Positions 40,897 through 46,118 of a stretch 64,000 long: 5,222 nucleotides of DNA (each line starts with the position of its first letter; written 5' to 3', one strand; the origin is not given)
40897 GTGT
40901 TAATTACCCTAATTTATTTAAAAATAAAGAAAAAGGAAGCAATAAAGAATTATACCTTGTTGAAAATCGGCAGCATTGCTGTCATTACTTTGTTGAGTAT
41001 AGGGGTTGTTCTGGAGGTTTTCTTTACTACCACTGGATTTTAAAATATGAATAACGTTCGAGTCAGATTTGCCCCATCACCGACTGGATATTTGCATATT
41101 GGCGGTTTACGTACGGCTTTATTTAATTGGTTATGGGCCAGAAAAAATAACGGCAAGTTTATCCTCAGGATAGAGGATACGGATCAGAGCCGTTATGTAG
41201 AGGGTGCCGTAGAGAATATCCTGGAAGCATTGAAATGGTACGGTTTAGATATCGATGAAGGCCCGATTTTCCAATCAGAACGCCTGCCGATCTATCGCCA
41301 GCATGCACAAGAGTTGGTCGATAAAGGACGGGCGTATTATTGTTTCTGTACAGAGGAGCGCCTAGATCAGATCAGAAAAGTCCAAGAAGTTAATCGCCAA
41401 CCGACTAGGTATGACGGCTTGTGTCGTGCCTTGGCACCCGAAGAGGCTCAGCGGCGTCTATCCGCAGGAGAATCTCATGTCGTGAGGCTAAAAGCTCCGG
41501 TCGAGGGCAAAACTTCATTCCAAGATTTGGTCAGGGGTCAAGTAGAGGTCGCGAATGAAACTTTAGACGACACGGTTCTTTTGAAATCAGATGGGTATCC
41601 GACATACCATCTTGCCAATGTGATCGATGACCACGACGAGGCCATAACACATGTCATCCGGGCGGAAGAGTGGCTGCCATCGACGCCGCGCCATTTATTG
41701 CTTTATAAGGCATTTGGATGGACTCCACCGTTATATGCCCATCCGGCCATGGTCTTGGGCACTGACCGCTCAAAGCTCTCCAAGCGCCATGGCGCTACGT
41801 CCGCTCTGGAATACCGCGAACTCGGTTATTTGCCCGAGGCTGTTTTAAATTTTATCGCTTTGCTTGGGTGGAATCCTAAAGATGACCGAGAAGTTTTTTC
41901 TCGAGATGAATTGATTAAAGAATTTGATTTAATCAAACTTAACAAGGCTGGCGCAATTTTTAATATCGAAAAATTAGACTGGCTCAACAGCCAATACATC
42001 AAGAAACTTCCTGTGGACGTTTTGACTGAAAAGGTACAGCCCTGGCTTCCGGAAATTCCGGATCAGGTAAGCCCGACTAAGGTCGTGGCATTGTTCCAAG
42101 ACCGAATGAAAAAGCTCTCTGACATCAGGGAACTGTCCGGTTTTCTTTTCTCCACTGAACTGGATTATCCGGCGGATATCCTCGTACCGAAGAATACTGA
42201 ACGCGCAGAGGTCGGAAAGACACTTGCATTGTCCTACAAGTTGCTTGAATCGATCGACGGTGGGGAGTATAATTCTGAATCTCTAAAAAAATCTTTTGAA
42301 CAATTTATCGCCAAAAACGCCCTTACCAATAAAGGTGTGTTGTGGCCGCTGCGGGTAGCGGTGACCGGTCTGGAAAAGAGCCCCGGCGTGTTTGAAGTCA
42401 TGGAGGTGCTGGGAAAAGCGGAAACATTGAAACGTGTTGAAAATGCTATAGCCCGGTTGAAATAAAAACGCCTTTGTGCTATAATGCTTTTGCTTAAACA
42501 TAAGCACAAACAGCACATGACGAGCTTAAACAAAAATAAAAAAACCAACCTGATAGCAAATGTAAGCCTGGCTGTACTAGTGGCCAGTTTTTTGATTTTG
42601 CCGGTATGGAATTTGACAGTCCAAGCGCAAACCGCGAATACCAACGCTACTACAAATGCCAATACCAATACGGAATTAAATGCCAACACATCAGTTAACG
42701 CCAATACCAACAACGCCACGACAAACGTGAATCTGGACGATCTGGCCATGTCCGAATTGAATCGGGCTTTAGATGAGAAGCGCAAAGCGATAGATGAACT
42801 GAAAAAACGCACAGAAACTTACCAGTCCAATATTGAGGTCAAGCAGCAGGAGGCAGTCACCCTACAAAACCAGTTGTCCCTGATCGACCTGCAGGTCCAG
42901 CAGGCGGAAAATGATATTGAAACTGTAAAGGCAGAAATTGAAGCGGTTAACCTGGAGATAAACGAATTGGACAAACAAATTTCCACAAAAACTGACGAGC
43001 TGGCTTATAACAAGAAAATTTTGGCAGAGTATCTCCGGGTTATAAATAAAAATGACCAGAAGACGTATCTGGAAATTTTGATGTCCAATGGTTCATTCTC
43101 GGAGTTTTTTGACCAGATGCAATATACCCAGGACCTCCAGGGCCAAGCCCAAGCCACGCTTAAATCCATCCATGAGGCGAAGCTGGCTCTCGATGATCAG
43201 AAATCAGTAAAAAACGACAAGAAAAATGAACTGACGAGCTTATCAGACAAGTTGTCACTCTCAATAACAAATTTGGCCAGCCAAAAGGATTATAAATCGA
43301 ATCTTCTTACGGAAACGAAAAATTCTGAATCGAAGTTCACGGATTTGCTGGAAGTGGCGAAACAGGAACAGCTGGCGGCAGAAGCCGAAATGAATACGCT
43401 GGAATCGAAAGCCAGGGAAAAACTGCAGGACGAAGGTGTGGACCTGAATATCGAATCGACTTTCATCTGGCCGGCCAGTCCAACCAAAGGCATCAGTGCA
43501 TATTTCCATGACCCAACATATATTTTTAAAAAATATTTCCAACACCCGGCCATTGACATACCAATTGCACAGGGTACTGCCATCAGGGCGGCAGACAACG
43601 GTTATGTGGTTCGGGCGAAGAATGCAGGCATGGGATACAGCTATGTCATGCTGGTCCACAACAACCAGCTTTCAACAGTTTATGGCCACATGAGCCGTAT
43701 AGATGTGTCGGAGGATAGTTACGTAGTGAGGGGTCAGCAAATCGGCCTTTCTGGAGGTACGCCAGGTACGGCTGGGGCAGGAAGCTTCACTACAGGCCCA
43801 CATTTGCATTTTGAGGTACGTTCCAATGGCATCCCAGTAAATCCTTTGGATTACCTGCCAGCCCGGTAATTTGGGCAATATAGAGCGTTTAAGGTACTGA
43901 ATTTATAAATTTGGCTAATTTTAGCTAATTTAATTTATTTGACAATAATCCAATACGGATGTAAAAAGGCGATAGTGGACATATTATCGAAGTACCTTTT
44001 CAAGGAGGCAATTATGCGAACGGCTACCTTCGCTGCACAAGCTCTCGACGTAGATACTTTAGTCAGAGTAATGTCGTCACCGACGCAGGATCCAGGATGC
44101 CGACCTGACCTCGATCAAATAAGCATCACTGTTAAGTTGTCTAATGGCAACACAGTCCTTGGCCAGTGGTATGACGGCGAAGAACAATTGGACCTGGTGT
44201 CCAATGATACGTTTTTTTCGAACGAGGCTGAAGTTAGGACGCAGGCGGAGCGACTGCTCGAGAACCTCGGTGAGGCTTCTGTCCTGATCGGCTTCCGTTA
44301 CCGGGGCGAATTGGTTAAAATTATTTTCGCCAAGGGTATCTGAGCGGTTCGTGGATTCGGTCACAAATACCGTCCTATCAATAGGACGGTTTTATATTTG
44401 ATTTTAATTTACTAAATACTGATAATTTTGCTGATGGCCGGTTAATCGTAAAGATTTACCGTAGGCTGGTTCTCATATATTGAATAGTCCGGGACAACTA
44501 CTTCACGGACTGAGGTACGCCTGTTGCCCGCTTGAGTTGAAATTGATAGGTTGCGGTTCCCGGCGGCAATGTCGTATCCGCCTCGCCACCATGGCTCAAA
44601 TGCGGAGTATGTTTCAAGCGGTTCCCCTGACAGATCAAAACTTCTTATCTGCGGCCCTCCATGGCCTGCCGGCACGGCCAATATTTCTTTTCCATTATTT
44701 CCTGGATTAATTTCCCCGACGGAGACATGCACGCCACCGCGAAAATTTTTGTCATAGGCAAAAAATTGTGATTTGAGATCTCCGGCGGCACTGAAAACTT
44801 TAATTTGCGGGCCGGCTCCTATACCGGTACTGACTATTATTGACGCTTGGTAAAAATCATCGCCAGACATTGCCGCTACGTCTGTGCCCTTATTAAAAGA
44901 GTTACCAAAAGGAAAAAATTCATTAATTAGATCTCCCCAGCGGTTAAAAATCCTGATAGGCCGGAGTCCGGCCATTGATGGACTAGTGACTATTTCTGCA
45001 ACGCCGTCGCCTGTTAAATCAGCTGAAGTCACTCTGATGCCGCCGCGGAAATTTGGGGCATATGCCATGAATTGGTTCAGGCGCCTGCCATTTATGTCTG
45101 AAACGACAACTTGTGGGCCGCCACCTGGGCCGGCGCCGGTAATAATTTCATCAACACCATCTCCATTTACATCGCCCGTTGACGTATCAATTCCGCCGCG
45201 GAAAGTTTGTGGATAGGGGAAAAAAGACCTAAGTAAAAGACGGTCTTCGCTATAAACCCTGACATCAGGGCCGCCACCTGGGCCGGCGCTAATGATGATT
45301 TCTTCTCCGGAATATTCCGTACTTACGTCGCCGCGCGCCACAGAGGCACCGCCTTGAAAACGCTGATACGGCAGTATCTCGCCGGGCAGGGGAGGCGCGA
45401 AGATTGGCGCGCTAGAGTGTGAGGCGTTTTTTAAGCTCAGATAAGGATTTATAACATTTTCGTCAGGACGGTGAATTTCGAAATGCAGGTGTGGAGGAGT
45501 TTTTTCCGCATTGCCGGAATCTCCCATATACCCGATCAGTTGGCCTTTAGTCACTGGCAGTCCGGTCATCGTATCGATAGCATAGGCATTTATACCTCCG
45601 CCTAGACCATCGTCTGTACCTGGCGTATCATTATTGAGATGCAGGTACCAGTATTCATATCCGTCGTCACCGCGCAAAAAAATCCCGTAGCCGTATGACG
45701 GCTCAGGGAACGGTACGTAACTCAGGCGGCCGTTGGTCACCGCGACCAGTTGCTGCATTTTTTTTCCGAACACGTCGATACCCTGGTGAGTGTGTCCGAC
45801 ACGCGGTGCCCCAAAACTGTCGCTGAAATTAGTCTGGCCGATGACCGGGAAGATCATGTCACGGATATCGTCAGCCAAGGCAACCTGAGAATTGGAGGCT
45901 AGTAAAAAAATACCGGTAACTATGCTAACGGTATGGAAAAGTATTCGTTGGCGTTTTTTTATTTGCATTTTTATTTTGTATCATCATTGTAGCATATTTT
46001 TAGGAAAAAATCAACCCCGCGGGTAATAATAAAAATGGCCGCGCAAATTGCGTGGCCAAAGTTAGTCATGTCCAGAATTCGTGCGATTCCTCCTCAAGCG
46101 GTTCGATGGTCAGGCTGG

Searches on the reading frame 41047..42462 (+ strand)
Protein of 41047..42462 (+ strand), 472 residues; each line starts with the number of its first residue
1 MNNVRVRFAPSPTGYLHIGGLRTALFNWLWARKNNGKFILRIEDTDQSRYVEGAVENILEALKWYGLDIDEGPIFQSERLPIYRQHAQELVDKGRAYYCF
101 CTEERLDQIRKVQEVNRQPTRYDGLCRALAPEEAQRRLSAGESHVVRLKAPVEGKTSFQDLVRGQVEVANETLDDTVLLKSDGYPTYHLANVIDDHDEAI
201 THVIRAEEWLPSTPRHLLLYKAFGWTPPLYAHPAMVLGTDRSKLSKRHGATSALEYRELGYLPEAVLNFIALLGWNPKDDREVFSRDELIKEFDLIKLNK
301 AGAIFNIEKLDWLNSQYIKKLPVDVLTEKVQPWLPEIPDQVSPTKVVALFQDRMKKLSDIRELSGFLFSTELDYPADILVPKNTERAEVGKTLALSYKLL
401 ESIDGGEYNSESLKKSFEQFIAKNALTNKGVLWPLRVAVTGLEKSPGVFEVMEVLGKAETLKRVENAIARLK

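Call 80: list_cluster_members(proteins=[window:41047-42462:+, window:10080-11897:+, window:9414-10058:+, window:8346-8783:+, window:32016-33260:+, window:5957-7345:+, window:11897-12880:+, window:39916-41040:+, window:1143-2054:+, window:26419-28143:+])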
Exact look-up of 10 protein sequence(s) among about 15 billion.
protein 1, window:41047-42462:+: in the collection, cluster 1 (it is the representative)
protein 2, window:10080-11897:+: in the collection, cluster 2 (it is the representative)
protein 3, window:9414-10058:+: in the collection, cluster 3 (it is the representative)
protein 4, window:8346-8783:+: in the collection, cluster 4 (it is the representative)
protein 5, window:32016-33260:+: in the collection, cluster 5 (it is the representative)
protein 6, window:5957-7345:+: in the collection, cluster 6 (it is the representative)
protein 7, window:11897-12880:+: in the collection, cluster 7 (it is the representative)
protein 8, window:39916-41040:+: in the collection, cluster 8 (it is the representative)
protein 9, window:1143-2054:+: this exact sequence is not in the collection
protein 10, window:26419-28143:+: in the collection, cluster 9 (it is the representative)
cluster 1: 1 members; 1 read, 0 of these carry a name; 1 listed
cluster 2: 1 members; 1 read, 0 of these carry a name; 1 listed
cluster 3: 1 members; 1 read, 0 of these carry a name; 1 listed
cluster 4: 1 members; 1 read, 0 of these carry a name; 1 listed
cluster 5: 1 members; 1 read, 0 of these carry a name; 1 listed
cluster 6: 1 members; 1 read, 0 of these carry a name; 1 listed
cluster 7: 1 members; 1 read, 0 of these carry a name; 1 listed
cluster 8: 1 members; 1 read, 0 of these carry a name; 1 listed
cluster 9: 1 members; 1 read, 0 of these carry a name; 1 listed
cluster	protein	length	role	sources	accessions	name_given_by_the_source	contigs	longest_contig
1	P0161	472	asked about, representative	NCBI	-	-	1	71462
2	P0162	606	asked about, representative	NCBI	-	-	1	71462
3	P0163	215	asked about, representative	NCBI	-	-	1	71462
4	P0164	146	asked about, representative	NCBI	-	-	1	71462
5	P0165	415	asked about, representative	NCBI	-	-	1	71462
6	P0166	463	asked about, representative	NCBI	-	-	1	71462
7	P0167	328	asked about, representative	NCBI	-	-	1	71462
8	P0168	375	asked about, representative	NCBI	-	-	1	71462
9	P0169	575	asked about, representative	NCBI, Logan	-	-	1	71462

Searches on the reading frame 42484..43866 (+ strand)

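Call 68: search_protein_families(library=pfam, proteins=[window:42484-43866:+], max_evalue=0.001)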
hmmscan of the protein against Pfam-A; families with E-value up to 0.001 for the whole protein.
window:42484-43866:+ (461 aa): 2 families
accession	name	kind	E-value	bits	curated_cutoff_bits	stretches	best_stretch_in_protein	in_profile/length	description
PF01551.29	Peptidase_M23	-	6.9e-25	87.5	28.7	1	353-454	2-96/96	Peptidase family M23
PF24568.1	CC_PcsB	-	0.00031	21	27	1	171-237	6-73/75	Peptidoglycan hydrolase PcsB, coiled-coil domain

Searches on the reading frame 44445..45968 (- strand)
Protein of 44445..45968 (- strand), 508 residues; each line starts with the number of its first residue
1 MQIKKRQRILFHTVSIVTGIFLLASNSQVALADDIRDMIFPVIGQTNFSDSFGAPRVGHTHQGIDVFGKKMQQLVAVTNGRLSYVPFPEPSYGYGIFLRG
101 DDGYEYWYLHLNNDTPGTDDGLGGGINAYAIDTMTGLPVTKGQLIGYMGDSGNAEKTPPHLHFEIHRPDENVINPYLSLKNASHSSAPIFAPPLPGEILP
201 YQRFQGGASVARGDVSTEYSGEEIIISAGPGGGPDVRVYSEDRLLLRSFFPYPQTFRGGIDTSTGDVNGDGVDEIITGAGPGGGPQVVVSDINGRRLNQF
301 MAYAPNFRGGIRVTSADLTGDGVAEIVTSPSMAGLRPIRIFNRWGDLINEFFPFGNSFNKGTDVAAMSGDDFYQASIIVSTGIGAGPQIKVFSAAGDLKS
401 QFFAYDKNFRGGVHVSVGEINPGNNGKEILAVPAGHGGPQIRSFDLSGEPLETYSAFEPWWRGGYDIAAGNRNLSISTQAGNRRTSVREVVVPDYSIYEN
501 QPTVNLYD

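Call 68: search_protein_families(library=pfam, proteins=[window:44445-45968:-], max_evalue=0.001)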
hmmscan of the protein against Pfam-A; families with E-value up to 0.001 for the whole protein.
window:44445-45968:- (508 aa): 3 families
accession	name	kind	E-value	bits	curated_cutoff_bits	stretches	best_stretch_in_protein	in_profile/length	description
PF01551.29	Peptidase_M23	-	3.6e-15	56.4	28.7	2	134-175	58-96/96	Peptidase family M23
PF01839.29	FG-GAP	-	9.9e-06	25.8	22.1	0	259-283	2-26/37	FG-GAP repeat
PF13517.12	FG-GAP_3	-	5.9e-05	24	26.9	1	266-327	1-60/61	FG-GAP-like repeat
